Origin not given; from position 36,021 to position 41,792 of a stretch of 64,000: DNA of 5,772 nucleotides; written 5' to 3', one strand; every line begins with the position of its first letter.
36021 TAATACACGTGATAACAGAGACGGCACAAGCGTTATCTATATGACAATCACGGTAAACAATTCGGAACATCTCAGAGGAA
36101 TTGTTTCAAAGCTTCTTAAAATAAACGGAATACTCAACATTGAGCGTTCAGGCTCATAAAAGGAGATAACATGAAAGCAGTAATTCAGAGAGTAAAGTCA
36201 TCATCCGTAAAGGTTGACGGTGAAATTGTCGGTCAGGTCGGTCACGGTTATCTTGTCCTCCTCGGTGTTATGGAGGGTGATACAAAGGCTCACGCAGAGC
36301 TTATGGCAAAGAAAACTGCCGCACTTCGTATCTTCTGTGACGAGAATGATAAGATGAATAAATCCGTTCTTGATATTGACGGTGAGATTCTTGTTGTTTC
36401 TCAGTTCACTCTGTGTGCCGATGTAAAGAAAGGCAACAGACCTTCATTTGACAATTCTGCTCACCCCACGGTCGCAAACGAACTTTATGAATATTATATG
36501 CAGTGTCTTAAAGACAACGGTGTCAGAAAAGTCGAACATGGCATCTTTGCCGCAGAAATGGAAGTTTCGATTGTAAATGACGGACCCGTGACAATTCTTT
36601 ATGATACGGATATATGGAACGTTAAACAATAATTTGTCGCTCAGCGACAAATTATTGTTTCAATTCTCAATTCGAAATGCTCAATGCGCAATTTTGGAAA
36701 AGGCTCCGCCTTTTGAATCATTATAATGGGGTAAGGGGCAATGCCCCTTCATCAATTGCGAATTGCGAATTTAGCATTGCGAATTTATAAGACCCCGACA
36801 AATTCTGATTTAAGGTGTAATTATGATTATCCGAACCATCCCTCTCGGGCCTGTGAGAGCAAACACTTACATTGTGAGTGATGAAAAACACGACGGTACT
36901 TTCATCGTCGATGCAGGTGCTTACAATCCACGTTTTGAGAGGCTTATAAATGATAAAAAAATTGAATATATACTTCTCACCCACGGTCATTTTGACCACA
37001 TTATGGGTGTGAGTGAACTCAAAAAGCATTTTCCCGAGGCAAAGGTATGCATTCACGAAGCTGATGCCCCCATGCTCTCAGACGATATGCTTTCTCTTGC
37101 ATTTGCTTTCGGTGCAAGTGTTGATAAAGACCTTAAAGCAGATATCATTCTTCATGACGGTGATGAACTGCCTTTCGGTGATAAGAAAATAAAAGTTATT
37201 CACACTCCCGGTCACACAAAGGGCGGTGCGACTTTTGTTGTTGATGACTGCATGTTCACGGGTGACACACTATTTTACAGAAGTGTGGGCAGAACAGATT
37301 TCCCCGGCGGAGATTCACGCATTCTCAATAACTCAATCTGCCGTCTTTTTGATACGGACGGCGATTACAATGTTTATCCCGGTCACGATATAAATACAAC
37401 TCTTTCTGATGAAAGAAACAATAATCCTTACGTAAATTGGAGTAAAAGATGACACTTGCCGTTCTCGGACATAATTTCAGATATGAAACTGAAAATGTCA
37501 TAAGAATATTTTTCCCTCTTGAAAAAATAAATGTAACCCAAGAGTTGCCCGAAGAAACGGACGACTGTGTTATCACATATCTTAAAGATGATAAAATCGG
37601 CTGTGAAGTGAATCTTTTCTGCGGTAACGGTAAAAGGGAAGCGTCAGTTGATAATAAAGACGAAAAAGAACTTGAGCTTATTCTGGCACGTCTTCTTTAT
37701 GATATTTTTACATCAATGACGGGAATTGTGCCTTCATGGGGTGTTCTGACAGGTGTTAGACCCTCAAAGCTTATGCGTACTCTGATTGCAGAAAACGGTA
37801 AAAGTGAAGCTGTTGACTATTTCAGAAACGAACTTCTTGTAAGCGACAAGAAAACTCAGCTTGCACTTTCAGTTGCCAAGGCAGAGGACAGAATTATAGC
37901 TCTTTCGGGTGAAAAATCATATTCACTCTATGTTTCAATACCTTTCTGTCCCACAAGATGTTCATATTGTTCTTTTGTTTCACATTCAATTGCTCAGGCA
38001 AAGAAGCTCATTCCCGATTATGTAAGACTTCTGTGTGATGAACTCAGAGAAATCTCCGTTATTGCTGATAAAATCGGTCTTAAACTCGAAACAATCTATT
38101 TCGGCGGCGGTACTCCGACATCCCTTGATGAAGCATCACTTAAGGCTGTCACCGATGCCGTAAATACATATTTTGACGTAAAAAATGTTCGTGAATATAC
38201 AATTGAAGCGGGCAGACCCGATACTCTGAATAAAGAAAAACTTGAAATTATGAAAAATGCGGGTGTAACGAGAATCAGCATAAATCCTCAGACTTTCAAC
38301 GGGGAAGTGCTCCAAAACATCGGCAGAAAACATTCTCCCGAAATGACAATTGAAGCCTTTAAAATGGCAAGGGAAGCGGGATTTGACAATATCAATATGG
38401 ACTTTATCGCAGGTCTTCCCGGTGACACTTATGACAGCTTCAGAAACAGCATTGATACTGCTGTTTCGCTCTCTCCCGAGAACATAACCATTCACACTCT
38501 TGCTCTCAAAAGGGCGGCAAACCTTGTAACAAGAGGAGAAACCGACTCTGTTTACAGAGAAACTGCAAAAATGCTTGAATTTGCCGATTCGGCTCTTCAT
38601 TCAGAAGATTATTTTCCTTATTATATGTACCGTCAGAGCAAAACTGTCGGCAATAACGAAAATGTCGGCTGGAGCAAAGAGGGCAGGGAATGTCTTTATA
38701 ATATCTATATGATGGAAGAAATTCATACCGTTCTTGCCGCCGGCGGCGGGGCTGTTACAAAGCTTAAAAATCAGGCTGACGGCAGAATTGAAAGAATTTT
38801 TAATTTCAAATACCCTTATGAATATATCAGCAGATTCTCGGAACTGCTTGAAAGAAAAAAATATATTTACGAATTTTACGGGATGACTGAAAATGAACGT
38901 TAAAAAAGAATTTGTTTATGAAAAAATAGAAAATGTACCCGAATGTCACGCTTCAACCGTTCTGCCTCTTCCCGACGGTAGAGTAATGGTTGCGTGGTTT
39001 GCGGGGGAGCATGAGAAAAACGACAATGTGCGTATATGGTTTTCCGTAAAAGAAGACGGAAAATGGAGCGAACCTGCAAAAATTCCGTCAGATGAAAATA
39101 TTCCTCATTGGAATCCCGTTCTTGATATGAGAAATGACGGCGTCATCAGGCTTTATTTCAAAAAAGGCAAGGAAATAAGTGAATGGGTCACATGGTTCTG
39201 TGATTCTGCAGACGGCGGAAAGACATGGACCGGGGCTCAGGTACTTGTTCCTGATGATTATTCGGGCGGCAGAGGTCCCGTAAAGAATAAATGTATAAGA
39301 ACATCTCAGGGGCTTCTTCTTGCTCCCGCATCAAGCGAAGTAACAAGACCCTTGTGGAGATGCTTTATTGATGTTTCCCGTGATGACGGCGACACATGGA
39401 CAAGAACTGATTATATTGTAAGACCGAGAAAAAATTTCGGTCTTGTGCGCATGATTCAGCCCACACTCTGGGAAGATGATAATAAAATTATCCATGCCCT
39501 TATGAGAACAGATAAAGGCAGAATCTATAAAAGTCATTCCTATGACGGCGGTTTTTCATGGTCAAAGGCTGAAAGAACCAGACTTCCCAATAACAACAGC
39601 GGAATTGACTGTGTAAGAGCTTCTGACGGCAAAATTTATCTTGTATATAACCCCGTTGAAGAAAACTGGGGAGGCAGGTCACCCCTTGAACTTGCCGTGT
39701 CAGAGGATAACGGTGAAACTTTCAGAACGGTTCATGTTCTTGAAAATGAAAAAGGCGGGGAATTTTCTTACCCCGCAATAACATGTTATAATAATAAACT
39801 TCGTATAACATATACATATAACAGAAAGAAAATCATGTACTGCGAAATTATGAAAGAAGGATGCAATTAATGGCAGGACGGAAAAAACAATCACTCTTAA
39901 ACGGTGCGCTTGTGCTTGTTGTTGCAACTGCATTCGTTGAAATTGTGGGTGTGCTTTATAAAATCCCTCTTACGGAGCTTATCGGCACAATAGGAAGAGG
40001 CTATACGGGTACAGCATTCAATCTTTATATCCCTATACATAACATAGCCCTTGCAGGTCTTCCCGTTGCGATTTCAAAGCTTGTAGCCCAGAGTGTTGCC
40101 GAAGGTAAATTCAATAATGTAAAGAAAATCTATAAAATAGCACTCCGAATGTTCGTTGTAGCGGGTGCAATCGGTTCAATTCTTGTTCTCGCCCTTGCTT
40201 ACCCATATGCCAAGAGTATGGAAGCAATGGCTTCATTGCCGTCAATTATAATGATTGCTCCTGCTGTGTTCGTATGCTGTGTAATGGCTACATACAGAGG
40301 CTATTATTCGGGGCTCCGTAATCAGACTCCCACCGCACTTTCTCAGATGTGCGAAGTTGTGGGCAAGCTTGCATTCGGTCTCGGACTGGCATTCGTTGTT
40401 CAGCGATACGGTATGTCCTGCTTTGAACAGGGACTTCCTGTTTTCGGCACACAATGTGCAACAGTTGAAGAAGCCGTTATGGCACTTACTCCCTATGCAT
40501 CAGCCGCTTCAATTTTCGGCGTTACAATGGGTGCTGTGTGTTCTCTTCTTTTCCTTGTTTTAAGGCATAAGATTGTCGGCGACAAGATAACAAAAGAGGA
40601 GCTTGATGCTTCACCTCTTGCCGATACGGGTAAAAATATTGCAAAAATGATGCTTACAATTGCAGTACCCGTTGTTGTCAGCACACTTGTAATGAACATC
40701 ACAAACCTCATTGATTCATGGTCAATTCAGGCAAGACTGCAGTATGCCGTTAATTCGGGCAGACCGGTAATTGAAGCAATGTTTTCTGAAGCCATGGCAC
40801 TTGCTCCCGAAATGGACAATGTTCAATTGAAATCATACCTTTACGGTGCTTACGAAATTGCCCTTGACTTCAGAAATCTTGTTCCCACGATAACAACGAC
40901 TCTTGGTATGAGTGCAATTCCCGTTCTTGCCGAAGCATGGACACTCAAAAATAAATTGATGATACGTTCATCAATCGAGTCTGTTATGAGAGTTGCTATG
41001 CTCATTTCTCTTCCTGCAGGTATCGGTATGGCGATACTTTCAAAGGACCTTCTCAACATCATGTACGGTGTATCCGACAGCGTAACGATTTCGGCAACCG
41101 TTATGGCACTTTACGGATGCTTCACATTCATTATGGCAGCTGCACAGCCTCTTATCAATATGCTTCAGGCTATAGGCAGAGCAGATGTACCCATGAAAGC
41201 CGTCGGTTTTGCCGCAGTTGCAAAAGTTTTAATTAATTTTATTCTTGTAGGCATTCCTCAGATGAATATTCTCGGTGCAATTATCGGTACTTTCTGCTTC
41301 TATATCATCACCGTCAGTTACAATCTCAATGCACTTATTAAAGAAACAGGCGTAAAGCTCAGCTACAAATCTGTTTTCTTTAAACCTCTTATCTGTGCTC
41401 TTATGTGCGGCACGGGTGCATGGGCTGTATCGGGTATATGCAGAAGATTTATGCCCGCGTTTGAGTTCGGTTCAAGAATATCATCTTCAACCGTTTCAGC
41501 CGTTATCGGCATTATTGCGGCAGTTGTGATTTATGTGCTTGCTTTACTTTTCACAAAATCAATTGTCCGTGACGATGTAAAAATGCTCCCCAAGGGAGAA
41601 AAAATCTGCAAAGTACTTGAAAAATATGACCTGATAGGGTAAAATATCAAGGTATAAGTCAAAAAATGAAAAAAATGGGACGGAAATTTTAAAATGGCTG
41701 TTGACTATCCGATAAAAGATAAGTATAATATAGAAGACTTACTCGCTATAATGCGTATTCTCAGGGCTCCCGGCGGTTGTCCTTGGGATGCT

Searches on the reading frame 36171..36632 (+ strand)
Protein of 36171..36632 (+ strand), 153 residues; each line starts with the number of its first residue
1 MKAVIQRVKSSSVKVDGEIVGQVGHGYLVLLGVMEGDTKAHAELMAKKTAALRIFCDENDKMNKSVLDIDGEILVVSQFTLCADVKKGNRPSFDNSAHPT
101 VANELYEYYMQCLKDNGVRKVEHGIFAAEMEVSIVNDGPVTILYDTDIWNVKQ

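Call 24: search_protein_families(library=pfam, proteins=[window:36171-36632:+])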
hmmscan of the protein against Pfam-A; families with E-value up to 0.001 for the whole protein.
window:36171-36632:+ (153 aa): 1 family
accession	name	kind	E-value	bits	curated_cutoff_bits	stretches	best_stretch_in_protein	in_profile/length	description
PF02580.21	Tyr_Deacylase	-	5.9e-58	195.7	25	1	2-145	1-144/144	D-Tyr-tRNA(Tyr) deacylase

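Call 30: find_homologous_proteins(query=window:36171-36632:+, max_evalue=1e-40)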
Query window:36171-36632:+ (153 aa): 2788 proteins with E <= 1e-40 among 8000 candidates; the best 120 are listed.
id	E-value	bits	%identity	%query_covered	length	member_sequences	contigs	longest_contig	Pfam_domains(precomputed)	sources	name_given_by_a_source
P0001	9.3e-96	335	100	100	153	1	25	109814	PF02580.22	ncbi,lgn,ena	-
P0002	1.3e-95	335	99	100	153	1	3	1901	PF02580.22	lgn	-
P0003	1.8e-95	334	99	100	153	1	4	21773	PF02580.22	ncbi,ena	-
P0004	3.5e-95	333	99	100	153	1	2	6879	PF02580.22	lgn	-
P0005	3.5e-95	333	99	100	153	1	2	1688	PF02580.22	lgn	-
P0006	4.9e-95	333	99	100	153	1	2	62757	PF02580.22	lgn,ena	-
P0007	6.4e-95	333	99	100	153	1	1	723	PF02580.22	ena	-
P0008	6.7e-95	333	99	100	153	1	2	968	PF02580.22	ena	-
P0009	9.4e-95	332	99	100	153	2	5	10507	PF02580.22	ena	-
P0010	1.3e-94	332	99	100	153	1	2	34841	PF02580.22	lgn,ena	-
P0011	1.3e-94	332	99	100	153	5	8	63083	PF02580.22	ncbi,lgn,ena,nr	ncbi:MAG: D-tyrosyl-tRNA(Tyr) deacylase [Clostridia bacterium]|nr:D-tyrosyl-tRNA(Tyr) deacylase [Clo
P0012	1.7e-94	331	99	100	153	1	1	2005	PF02580.22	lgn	-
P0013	1.7e-94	331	99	100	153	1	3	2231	PF02580.22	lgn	-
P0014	3.3e-94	330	99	100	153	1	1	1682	PF02580.22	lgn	-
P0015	3.4e-94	330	99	100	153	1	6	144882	PF02580.22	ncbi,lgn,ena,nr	ncbi:MAG: D-tyrosyl-tRNA(Tyr) deacylase [Clostridia bacterium]|nr:D-tyrosyl-tRNA(Tyr) deacylase [Clo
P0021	2.7e-87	308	92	100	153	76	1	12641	PF02580.22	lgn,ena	-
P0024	1.3e-86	306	91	99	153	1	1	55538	PF02580.22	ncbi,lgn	-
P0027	7.4e-86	303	89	99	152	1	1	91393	PF02580.22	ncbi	-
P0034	9.1e-83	293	86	99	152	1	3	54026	PF02580.22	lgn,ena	-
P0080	6.1e-72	258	76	100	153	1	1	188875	PF02580.22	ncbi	-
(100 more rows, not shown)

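Call 32: find_encoding_contigs(protein=P0027, flank=2500, max_places=2)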
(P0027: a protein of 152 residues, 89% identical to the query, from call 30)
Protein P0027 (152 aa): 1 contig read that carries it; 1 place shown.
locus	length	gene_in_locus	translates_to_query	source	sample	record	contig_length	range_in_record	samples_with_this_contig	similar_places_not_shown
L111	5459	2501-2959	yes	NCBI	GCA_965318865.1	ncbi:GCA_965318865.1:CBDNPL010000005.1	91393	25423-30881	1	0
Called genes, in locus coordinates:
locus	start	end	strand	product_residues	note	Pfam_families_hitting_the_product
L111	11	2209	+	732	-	PF13328:HD_4, PF01966:HD, PF04607:RelA_SpoT, PF02824:TGS, PF19296:RelA_AH, PF28438:RelA_RIS, PF13291:ACT_4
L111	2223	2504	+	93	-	PF04024:PspC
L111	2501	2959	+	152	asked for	PF02580:Tyr_Deacylase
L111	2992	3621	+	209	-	PF00753:Lactamase_B, PF19583:ODP (weak), PF12706:Lactamase_B_2 (weak)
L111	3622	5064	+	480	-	PF04055:Radical_SAM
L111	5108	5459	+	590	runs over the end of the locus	PF01943:Polysacc_synt, PF01554:MatE, PF03023:MurJ (weak)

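Call 33: find_encoding_contigs(protein=P0024, flank=2500, max_places=2)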
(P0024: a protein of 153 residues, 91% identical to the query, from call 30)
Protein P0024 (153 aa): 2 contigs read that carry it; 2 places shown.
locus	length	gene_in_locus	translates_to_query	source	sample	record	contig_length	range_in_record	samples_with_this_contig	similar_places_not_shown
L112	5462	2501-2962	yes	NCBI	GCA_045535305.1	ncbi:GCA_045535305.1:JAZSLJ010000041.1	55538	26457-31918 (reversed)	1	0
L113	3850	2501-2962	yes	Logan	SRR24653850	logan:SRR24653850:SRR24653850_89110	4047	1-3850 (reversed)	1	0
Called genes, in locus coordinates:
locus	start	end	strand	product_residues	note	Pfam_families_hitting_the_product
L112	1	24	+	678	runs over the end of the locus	PF01368:DHH, PF02272:DHHA1, PF17768:RecJ_OB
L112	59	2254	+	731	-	PF13328:HD_4, PF01966:HD, PF04607:RelA_SpoT, PF02824:TGS, PF19296:RelA_AH, PF28438:RelA_RIS, PF13291:ACT_4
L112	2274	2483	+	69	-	PF04024:PspC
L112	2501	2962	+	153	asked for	PF02580:Tyr_Deacylase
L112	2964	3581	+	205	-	PF00753:Lactamase_B, PF23023:Anti-Pycsar_Apyc1 (faint), PF12706:Lactamase_B_2 (weak)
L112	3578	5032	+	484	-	PF04055:Radical_SAM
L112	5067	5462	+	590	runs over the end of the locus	PF01943:Polysacc_synt, PF01554:MatE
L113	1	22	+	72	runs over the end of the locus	?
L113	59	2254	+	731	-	PF13328:HD_4, PF01966:HD, PF04607:RelA_SpoT, PF02824:TGS, PF19296:RelA_AH, PF28438:RelA_RIS, PF13291:ACT_4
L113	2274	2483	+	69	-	PF04024:PspC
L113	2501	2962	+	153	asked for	PF02580:Tyr_Deacylase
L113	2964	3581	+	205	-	PF00753:Lactamase_B, PF23023:Anti-Pycsar_Apyc1 (faint), PF12706:Lactamase_B_2 (weak)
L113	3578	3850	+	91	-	?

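Call 34: find_encoding_contigs(protein=P0034, flank=2500, max_places=2)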
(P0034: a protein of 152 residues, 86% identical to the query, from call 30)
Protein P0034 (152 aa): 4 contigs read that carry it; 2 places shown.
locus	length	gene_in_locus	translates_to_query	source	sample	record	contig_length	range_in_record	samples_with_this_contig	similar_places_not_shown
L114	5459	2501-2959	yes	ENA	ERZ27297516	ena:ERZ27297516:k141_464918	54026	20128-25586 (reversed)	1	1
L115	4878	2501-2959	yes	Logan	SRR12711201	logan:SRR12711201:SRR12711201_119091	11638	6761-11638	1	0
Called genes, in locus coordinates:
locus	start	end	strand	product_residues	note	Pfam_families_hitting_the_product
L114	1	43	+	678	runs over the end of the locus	PF01368:DHH, PF02272:DHHA1, PF17768:RecJ_OB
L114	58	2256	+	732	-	PF13328:HD_4, PF01966:HD, PF04607:RelA_SpoT, PF02824:TGS, PF19296:RelA_AH, PF28438:RelA_RIS, PF13291:ACT_4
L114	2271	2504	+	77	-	PF04024:PspC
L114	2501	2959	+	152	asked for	PF02580:Tyr_Deacylase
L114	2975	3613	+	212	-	PF00753:Lactamase_B, PF12706:Lactamase_B_2 (weak)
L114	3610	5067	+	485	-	PF04055:Radical_SAM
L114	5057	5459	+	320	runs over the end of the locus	PF13088:BNR_2, PF13859:BNR_3 (weak), PF24316:Tli3 (faint)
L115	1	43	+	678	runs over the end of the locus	PF01368:DHH, PF02272:DHHA1, PF17768:RecJ_OB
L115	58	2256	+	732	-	PF13328:HD_4, PF01966:HD, PF04607:RelA_SpoT, PF02824:TGS, PF19296:RelA_AH, PF28438:RelA_RIS, PF13291:ACT_4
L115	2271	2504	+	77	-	PF04024:PspC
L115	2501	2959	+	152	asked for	PF02580:Tyr_Deacylase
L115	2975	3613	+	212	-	PF00753:Lactamase_B, PF12706:Lactamase_B_2 (weak)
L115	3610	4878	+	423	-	?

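Call 71: find_encoding_contigs(protein=P0021, flank=1200, max_places=1)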
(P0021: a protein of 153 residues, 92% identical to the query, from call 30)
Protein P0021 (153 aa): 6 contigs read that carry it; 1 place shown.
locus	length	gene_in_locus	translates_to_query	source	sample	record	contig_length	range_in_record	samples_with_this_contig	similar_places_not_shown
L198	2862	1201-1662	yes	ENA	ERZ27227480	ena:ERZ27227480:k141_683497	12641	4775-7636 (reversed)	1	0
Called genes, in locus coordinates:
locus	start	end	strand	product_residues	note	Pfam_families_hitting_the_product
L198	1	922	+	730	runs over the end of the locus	PF13328:HD_4, PF01966:HD, PF04607:RelA_SpoT, PF02824:TGS, PF19296:RelA_AH, PF28438:RelA_RIS, PF13291:ACT_4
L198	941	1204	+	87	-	-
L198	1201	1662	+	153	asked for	PF02580:Tyr_Deacylase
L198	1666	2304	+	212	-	PF00753:Lactamase_B, PF12706:Lactamase_B_2 (weak)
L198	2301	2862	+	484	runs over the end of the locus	PF04055:Radical_SAM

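Call 72: find_encoding_contigs(protein=P0080, flank=1200, max_places=1)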
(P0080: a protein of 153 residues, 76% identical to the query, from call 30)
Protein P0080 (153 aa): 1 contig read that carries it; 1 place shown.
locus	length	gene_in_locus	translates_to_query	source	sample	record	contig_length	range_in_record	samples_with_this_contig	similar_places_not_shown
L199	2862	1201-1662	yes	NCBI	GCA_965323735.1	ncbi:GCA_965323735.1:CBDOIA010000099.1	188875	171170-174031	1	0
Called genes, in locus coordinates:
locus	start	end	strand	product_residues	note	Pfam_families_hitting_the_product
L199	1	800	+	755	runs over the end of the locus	PF13328:HD_4, PF01966:HD, PF04607:RelA_SpoT, PF02824:TGS, PF19296:RelA_AH, PF28438:RelA_RIS, PF13291:ACT_4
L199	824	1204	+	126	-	-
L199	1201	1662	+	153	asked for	PF02580:Tyr_Deacylase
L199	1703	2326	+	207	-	PF00753:Lactamase_B, PF12706:Lactamase_B_2 (weak)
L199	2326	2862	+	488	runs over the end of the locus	PF04055:Radical_SAM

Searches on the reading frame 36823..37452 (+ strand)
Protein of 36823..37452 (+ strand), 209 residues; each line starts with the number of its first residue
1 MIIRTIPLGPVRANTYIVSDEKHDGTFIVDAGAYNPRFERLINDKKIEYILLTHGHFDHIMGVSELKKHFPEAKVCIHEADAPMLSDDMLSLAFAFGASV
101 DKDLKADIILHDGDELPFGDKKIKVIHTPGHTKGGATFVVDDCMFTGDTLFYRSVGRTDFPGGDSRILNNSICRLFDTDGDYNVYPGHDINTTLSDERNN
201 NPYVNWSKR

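Call 24: search_protein_families(library=pfam, proteins=[window:36823-37452:+])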
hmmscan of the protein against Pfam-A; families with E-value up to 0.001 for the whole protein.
window:36823-37452:+ (209 aa): 2 families
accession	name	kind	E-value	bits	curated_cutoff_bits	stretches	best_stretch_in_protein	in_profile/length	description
PF00753.33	Lactamase_B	-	5.4e-29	102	22.7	1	9-175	2-176/196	Metallo-beta-lactamase superfamily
PF12706.13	Lactamase_B_2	-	1e-06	28.9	27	1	44-148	26-142/200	Beta-lactamase superfamily domain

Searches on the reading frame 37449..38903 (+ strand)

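Call 60: search_protein_families(library=pfam, proteins=[window:37449-38903:+])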
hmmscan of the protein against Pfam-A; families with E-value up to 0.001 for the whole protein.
window:37449-38903:+ (484 aa): 1 family
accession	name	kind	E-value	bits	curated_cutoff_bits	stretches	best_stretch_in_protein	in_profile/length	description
PF04055.27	Radical_SAM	-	1.5e-29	103.7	29.5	1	162-336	2-164/166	Radical SAM superfamily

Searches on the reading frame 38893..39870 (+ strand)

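Call 60: search_protein_families(library=pfam, proteins=[window:38893-39870:+])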
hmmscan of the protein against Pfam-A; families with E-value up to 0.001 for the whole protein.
window:38893-39870:+ (325 aa): 3 families
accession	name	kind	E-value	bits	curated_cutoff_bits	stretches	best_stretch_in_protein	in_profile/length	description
PF13088.12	BNR_2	-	1.4e-65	221.8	31.4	1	29-301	1-272/277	BNR repeat-like domain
PF13810.12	DUF4185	-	0.00026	20.7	39.5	0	224-286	88-148/309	Domain of unknown function (DUF4185)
PF02012.26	BNR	-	0.0008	19.5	27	0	105-113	3-11/12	BNR/Asp-box repeat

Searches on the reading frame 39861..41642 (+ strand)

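Call 60: search_protein_families(library=pfam, proteins=[window:39861-41642:+])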
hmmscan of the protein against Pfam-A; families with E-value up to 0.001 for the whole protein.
window:39861-41642:+ (593 aa): 3 families
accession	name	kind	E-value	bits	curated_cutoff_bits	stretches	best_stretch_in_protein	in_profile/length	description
PF01943.22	Polysacc_synt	-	2.3e-11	44.1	28.2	1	12-183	1-166/274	Polysaccharide biosynthesis protein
PF01554.23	MatE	-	2.7e-09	37.3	24.9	1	329-461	29-161/161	MatE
PF03023.19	MurJ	-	2.9e-08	33.2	27.4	1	344-533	249-443/451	Lipid II flippase MurJ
